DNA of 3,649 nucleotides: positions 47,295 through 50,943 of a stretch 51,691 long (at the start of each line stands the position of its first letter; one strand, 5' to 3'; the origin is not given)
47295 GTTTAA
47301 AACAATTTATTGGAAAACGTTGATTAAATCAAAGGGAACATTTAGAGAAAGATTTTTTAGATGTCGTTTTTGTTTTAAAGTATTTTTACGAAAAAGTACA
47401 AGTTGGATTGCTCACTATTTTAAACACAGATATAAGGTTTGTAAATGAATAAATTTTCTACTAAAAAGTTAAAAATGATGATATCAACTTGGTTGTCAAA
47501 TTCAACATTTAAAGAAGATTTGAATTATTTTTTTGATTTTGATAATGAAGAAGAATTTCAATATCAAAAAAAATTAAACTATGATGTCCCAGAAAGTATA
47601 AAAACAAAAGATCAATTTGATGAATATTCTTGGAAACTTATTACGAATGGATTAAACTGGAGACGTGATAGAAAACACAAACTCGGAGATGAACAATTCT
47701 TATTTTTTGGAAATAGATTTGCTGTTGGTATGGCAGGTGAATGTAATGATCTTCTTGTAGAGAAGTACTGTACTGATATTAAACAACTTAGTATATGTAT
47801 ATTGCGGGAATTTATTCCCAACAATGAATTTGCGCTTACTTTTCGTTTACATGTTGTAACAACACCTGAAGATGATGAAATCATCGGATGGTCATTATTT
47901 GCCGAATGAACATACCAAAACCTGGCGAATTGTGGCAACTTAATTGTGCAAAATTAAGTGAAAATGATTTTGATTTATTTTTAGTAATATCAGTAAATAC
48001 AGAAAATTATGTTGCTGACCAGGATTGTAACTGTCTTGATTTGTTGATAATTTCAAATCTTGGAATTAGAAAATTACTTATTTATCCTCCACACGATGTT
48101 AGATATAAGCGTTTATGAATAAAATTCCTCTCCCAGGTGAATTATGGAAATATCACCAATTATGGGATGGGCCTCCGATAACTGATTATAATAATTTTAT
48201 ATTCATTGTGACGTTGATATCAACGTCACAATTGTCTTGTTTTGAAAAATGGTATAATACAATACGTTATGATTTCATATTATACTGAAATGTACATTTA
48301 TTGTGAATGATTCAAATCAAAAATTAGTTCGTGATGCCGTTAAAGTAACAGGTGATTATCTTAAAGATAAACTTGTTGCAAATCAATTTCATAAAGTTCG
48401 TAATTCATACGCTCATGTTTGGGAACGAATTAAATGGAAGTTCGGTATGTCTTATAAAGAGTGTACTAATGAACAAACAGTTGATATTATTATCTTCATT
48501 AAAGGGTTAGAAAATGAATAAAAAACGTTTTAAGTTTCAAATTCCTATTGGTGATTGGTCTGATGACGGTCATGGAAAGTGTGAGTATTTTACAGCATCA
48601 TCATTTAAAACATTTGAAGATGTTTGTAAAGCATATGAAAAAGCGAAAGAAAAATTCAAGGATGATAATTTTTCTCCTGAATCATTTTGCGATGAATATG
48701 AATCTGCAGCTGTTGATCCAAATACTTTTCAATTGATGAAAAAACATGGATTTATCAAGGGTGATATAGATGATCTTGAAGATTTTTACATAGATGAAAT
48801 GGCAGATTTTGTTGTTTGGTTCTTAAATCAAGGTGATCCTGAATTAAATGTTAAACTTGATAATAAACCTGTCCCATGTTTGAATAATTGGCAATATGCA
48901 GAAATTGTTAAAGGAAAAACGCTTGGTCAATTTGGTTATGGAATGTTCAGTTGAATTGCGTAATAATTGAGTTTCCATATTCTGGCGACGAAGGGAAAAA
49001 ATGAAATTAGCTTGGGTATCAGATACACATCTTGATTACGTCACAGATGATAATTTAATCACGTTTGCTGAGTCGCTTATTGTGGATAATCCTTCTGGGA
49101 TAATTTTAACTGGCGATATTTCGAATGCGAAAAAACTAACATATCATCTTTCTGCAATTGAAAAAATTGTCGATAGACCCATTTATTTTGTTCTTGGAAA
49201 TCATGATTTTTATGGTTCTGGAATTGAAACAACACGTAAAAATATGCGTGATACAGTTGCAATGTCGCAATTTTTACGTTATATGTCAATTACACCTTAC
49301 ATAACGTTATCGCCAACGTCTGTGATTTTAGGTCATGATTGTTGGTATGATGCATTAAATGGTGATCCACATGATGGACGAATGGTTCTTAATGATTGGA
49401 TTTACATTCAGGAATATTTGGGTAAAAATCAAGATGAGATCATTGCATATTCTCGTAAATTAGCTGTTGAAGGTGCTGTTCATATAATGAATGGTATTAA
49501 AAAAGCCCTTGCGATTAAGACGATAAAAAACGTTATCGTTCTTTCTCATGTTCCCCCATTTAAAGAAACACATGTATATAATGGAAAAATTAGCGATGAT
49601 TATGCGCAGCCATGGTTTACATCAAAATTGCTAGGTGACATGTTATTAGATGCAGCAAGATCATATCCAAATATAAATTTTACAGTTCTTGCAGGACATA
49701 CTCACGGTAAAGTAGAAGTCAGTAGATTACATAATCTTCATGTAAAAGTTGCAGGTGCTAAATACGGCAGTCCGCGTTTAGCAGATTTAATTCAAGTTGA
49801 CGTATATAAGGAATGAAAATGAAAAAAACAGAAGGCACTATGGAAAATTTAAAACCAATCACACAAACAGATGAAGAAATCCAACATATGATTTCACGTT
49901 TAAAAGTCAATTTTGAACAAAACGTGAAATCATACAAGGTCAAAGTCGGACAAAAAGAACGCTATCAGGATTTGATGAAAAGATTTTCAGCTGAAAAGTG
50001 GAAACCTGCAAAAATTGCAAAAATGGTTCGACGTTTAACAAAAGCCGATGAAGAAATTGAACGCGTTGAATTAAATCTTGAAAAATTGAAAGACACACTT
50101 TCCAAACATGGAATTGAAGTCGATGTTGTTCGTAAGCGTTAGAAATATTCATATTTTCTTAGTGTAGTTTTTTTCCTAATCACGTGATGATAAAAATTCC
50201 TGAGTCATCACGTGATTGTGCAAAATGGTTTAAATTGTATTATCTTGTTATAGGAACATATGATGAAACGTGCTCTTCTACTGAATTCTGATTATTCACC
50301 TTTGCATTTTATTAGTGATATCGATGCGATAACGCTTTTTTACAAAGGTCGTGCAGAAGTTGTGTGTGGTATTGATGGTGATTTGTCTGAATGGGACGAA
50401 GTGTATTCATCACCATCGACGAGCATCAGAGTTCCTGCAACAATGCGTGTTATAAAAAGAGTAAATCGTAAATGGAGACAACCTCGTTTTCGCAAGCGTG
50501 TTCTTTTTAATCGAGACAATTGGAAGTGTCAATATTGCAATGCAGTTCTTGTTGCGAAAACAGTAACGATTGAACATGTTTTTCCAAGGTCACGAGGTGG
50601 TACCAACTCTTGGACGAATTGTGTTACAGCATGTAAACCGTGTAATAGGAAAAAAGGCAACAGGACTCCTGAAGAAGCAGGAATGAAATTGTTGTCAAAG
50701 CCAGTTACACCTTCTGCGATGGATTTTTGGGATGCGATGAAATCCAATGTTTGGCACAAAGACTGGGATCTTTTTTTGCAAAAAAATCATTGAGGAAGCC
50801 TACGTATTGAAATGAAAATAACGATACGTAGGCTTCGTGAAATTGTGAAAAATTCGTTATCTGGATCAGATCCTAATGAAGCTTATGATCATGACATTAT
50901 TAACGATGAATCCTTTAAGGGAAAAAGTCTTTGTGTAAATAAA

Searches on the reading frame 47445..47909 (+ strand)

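Call 14: search_protein_families(library=pfam, proteins=[window:47445-47909:+], max_evalue=0.05)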
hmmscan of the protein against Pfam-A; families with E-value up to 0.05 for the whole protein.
window:47445-47909:+ (154 aa): 1 family
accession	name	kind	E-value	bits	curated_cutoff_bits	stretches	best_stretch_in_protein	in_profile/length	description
PF14469.11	AKAP28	-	0.046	13.9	22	0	2-55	5-58/121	28 kDa A-kinase anchor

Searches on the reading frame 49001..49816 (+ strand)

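Call 14: search_protein_families(library=pfam, proteins=[window:49001-49816:+], max_evalue=0.05)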
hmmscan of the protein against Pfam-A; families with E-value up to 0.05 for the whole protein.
window:49001-49816:+ (271 aa): 2 families
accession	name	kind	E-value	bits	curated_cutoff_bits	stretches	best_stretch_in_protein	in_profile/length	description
PF00149.33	Metallophos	-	2.4e-12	48.1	21.5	1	1-236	1-190/191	Calcineurin-like phosphoesterase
PF12850.12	Metallophos_2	-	1.1e-06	29.2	27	1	1-81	1-60/154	Calcineurin-like phosphoesterase superfamily domain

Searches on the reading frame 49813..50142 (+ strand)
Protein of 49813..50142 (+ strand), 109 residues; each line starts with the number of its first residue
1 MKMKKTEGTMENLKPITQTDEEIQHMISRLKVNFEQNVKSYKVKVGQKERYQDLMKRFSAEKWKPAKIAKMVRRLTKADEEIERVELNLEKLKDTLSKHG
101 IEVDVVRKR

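Call 14: search_protein_families(library=pfam, proteins=[window:49813-50142:+], max_evalue=0.05)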
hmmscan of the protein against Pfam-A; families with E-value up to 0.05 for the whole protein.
window:49813-50142:+ (109 aa): 5 families
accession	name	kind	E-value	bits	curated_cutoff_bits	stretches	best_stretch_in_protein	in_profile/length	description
PF01120.23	Alpha_L_fucos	-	0.0034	17.3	25.2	1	35-73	65-104/345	Alpha-L-fucosidase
PF19191.5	HEF_HK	-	0.004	18.1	24.1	1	4-36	18-50/67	HEF_HK domain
PF25223.1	DUF7841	-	0.031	15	25.2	0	2-60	27-81/114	Domain of unknown function (DUF7841)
PF14257.11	DUF4349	-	0.041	13.7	27.7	0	47-107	100-156/213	Domain of unknown function (DUF4349)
PF21394.3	Beta-ketacyl_N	-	0.043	13.9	26.9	0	33-87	34-88/170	Beta-ketoacyl synthase-like, N-terminal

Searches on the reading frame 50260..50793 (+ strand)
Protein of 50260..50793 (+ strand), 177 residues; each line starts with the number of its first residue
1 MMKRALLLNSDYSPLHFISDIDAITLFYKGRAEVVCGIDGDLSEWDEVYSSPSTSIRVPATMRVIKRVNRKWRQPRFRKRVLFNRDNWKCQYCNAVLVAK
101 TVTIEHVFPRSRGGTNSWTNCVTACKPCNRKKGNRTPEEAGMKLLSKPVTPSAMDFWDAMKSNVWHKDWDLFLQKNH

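Call 14: search_protein_families(library=pfam, proteins=[window:50260-50793:+], max_evalue=0.05)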
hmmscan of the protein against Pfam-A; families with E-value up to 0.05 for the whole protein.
window:50260-50793:+ (177 aa): 3 families
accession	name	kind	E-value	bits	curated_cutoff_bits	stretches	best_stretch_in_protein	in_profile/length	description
PF14279.12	HNH_5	-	3.4e-17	62.6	27.5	1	90-144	1-55/56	HNH endonuclease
PF01844.29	HNH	-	2.7e-13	50.3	21.4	1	90-135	1-47/47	HNH endonuclease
PF13395.12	HNH_4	-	8.5e-09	35.7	22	1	97-137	13-53/54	HNH endonuclease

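Call 15: find_encoding_contigs(protein=window:50260-50793:+, flank=10000, max_places=3)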
Protein window:50260-50793:+ (177 aa): 15 contigs read that carry it; 3 places shown.
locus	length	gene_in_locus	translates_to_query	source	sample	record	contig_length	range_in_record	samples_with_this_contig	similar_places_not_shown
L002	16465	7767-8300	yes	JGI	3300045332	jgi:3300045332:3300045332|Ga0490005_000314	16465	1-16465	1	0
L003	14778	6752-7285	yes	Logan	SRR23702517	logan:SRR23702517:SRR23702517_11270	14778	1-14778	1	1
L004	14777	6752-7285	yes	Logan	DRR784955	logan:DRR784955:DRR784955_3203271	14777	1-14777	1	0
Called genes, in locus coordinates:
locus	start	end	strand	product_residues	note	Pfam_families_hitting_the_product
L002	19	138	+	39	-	PF25283:DUF7873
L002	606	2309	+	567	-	-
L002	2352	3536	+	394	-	-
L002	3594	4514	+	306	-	PF06414:Zeta_toxin (faint), PF08433:KTI12, PF13671:AAA_33, PF25109:HAD_PNKP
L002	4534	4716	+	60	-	-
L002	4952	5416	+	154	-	-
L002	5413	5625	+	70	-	-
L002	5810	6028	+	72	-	-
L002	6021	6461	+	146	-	-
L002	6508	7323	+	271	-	PF00149:Metallophos, PF12850:Metallophos_2 (weak)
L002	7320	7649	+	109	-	-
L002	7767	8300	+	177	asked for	PF01844:HNH, PF13395:HNH_4, PF14279:HNH_5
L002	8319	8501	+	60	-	-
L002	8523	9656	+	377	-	-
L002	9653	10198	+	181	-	-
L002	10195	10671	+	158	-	-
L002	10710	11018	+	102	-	-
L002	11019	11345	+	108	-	-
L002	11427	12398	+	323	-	PF01370:Epimerase, PF16363:GDP_Man_Dehyd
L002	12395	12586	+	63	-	-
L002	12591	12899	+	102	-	-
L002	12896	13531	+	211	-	PF02945:Endonuclease_7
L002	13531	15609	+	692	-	PF02811:PHP, PF07733:DNA_pol3_alpha, PF07591:PT-HINT (faint)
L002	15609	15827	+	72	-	-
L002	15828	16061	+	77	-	-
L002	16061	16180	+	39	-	-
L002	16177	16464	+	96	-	?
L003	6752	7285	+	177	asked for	PF01844:HNH, PF13395:HNH_4, PF14279:HNH_5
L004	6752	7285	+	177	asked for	PF01844:HNH, PF13395:HNH_4, PF14279:HNH_5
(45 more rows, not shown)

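Call 29: search_dna_similar(query=L002:13531-15150:+, collection=phages, mode=protein, max_rows=20, max_evalue=0.00001)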
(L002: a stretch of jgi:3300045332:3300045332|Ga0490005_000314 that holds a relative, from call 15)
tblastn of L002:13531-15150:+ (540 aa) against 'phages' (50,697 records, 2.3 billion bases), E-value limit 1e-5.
Records with a match: 410; places in all: 410; records where one place covers at least 80% of the query: 135.
Best place of each record, by identity: <60% 410.
By first word of the organism name: Streptomyces 129; Bacillus 79; Mycobacterium 41; Bacteriophage 20; Staphylococcus 20; Corynebacterium 15; Lactococcus 15; Gordonia 14; Rhodococcus 13; Enterococcus 13; and 24 more.
By host as written in the record: Streptomyces griseus ATCC 10137 52; - 36; Streptomyces lividans JI 1326 29; Mycobacterium smegmatis mc2 155 23; Lactococcus lactis 15; Streptomyces viridochromogenes DSM40736 13; Corynebacterium vitaeruminis NCIB 9291 13; Bacillus subtilis 13; and 96 more.
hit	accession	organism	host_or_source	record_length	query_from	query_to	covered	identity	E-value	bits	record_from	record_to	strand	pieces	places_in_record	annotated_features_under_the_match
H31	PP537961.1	Streptomyces phage Francob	Streptomyces viridochromogenes DSM40736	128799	13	518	94%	29.4%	2e-16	89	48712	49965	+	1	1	59: DnaE-like DNA polymerase III alpha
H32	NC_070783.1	Streptomyces phage Faust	Streptomyces lividans JI 1326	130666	13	518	94%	28.7%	1e-21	105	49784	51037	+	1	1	61: DnaE-like DNA polymerase III alpha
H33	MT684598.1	Streptomyces phage Faust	Streptomyces lividans JI 1326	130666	13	518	94%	28.7%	1e-21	105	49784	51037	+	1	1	61: DnaE-like DNA polymerase III alpha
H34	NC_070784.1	Streptomyces phage TunaTartare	Streptomyces mirabilis NRRL B-2400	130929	13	518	94%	28.6%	3e-21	104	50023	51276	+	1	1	59: DnaE-like DNA polymerase III alpha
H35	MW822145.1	Streptomyces phage TunaTartare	Streptomyces mirabilis NRRL B-2400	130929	13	518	94%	28.6%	3e-21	104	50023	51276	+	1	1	59: DnaE-like DNA polymerase III alpha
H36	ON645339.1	Streptomyces phage Sham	Streptomyces griseus ATCC 10137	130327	13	518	94%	28.4%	6e-16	87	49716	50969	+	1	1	57: DnaE-like DNA polymerase III alpha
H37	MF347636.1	Streptomyces phage NootNoot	Streptomyces griseus ATCC 10137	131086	13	518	94%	28.3%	2e-21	104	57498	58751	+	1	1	DnaE-like DNA polymerase III alpha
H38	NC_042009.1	Streptomyces phage NootNoot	Streptomyces griseus ATCC 10137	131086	13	518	94%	28.3%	2e-21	104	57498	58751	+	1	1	DNA polymerase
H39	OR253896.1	Streptomyces phage Persimmon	Streptomyces lividans JI 1326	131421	13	518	94%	28.3%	2e-21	104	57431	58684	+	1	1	77: DnaE-like DNA polymerase III alpha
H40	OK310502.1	Streptomyces phage Bartholomune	Streptomyces lividans JI 1326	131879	13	518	94%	28.3%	2e-21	104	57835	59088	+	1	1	78: DnaE-like DNA polymerase III alpha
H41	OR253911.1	Streptomyces phage PinkiePie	Streptomyces lividans JI 1326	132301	13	518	94%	28.3%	2e-21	104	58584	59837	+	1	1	78: DnaE-like DNA polymerase III alpha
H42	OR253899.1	Streptomyces phage Liandry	Streptomyces lividans JI 1326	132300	13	518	94%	28.3%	2e-21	104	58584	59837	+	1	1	78: DnaE-like DNA polymerase III alpha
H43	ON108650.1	Streptomyces phage Squillium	Streptomyces lividans JI 1326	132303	13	518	94%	28.3%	2e-21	104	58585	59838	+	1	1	79: DnaE-like DNA polymerase III alpha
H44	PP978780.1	Streptomyces phage WhereRU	Streptomyces lividans JI 1326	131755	13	518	94%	28.2%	3e-22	107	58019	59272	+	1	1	77: DnaE-like DNA polymerase III alpha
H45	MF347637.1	Streptomyces phage Paradiddles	Streptomyces griseus ATCC 10137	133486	13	518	94%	28.2%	6e-22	106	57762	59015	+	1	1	DnaE-like DNA polymerase III alpha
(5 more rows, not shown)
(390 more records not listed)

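Call 43: search_protein_families(library=ncbifam, proteins=[L002:13531-15609:+], max_evalue=0.01)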
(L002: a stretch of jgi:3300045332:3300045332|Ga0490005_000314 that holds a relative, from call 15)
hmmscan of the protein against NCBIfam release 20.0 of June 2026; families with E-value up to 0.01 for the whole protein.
L002:13531-15609:+ (692 aa): 14 families
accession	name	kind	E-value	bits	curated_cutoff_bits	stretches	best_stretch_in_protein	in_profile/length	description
NF005298.0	PRK06826.1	equivalog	1.4e-57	195.2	1260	2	147-518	74-401/1151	DNA polymerase III subunit alpha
TIGR00594.1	polc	superfamily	6.5e-56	190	434.35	2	152-518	77-403/1022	DNA polymerase III subunit alpha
NF004226.0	PRK05673.1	equivalog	9.9e-52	176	1002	1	8-519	4-406/1146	DNA polymerase III subunit alpha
NF005617.0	PRK07374.1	equivalog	1.9e-30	105.6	1653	1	158-518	82-412/1170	DNA polymerase III subunit alpha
NF005377.0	PRK06920.1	equivalog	7.5e-30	103.5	1806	1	267-518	155-386/1108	DNA polymerase III subunit alpha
NF004225.0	PRK05672.1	subfamily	2e-29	102.3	939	1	9-523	5-399/1047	error-prone DNA polymerase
NF007079.0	PRK09532.1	equivalog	3.8e-26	91.6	1525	1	157-518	79-410/876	DNA polymerase III subunit alpha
NF005516.0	PRK07135.1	equivalog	1.6e-24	86.2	1084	1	359-518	176-336/974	DNA polymerase III DnaE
NF005582.0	PRK07279.1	equivalog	3.1e-22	78.5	1279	1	358-518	189-343/1033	DNA polymerase III subunit alpha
NF004550.0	PRK05898.1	equivalog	1.2e-21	76.7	1182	1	414-519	228-338/971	DNA polymerase III subunit alpha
NF001688.0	PRK00448.1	equivalog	4.1e-19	67.7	873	2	146-496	600-913/1445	PolC-type DNA polymerase III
TIGR01405.1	polC_Gram_pos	equivalog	1e-17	63.2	1043.45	2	138-496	358-678/1211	DNA polymerase III subunit alpha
NF038136.1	rSAM_Rv_intein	exception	0.0034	16.3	700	1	498-549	55-107/574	intein-containing Rv2578c family radical SAM protein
NF006251.0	PRK08392.1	equivalog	0.0078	15.7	212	0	13-84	4-73/216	hypothetical protein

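Call 44: find_related_loci(query=L002:13531-15084:+, collection=viral_contigs, flank=6000)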
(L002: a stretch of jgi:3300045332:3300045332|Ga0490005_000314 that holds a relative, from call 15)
Query L002:13531-15084:+ (518 aa) in viral_contigs; peptide patterns used: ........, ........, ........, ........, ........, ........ (x = any residue, [..] = any of these).
4 stretches matched a pattern; 1 encode a relative of the query (tblastn E <= 1e-3); 1 distinct loci.
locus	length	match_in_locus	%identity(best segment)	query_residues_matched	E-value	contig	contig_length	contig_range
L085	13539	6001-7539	72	5-517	0e+0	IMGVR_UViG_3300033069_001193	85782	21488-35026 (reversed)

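Call 49: find_related_loci(query=A4, collection=viral_contigs, flank=4000)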
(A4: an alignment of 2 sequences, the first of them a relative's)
Query A4 (518 aa) in viral_contigs; peptide patterns used: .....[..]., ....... (x = any residue, [..] = any of these).
103 stretches matched a pattern; 37 encode a relative of the query (tblastn E <= 1e-3); 37 distinct loci.
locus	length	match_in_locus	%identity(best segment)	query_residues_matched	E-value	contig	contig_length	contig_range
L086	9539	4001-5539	72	5-517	0e+0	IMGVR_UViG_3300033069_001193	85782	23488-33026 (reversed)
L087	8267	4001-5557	68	2-518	0e+0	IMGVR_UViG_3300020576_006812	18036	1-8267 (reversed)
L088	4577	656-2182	64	7-517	0e+0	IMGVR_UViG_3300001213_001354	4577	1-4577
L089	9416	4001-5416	65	5-477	0e+0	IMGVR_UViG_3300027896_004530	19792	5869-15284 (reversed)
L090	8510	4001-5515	60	5-515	0e+0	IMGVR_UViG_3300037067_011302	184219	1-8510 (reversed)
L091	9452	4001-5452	39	4-518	7e-102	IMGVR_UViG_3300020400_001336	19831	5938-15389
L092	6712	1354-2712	38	10-517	5e-100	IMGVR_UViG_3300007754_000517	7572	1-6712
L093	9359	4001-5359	38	10-517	6e-100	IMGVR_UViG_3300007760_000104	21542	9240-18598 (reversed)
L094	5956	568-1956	38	1-517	2e-97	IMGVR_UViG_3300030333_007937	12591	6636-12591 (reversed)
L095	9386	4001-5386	38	10-517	2e-90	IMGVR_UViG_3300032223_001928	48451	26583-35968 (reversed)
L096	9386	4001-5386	37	5-517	6e-89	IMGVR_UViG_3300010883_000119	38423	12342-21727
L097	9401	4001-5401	35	1-517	1e-84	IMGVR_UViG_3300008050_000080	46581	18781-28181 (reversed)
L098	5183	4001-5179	38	4-427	4e-74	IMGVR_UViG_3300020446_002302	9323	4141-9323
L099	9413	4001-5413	39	1-517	2e-88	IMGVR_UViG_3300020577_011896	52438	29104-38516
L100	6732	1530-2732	26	13-516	5e-34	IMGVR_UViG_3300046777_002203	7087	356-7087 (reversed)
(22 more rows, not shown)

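Call 92: find_homologous_proteins(query=L002:13531-15609:+, max_evalue=1e-20)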
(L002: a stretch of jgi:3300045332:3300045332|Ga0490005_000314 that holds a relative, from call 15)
Query L002:13531-15609:+ (692 aa): 1056 proteins with E <= 1e-20 among 8000 candidates; the best 120 are listed.
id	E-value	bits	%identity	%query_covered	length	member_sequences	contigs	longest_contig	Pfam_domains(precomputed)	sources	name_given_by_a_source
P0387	0.0e+0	1619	100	100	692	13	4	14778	PF07591.16,PF02811.27,PF07733.19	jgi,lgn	jgi:DNA polymerase III alpha subunit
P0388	0.0e+0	1369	84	99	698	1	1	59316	PF02811.27,PF07733.19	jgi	jgi:DNA polymerase III alpha subunit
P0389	0.0e+0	1026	67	94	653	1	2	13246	PF02811.27,PF07733.19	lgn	-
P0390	0.0e+0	1022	63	99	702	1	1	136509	PF02811.27,PF07733.19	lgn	-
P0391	5.8e-295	998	63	95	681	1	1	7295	PF02811.27,PF07733.19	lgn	-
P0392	5.1e-294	995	65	93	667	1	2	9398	PF02811.27,PF07733.19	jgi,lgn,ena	jgi:DNA polymerase III alpha subunit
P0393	8.0e-294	994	65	94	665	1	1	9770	PF02811.27,PF07733.19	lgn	-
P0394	1.7e-289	980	64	94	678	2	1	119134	PF02811.27,PF07733.19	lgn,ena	-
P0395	4.9e-287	972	62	93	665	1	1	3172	PF02811.27,PF07733.19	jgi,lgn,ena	-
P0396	8.7e-280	948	66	86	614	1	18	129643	PF02811.27,PF07733.19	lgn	-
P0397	1.2e-274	931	56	93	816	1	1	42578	PF07591.16,PF02811.27,PF05203.22,PF01079.26,PF07733.19,PF13403.12,PF14890.12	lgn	-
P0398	6.9e-270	915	55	88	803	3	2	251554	PF07591.16,PF02811.27,PF05203.22,PF07733.19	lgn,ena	-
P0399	2.1e-265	900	58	93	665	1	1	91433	PF02811.27,PF07733.19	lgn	-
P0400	9.9e-265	898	72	74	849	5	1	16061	PF02811.27,PF01079.26,PF07733.19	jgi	-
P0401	1.1e-264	898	72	74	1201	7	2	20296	PF02811.27,PF14579.13,PF17657.7,PF07733.19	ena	-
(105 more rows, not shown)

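Call 93: find_encoding_contigs(protein=P0388, flank=10000, max_places=2)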
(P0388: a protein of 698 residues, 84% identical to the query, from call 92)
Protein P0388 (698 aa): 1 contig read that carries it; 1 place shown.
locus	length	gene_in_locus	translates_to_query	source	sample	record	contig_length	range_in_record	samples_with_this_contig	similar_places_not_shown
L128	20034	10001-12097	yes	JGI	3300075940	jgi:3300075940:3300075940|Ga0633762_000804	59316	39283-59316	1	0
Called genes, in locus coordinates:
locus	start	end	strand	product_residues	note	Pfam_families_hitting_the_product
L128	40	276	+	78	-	-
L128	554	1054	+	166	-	-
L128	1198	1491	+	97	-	-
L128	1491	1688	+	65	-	-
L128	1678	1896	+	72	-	-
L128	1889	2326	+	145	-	-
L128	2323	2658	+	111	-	PF24963:DUF7768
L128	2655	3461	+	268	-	PF00149:Metallophos, PF12850:Metallophos_2 (faint)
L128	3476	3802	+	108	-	-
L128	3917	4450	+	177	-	PF01844:HNH, PF13395:HNH_4, PF14279:HNH_5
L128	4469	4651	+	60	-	-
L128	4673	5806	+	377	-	-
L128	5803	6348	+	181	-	-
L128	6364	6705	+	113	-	-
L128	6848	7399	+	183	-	PF24308:DUF7487 (weak)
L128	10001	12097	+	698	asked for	PF02811:PHP, PF07733:DNA_pol3_alpha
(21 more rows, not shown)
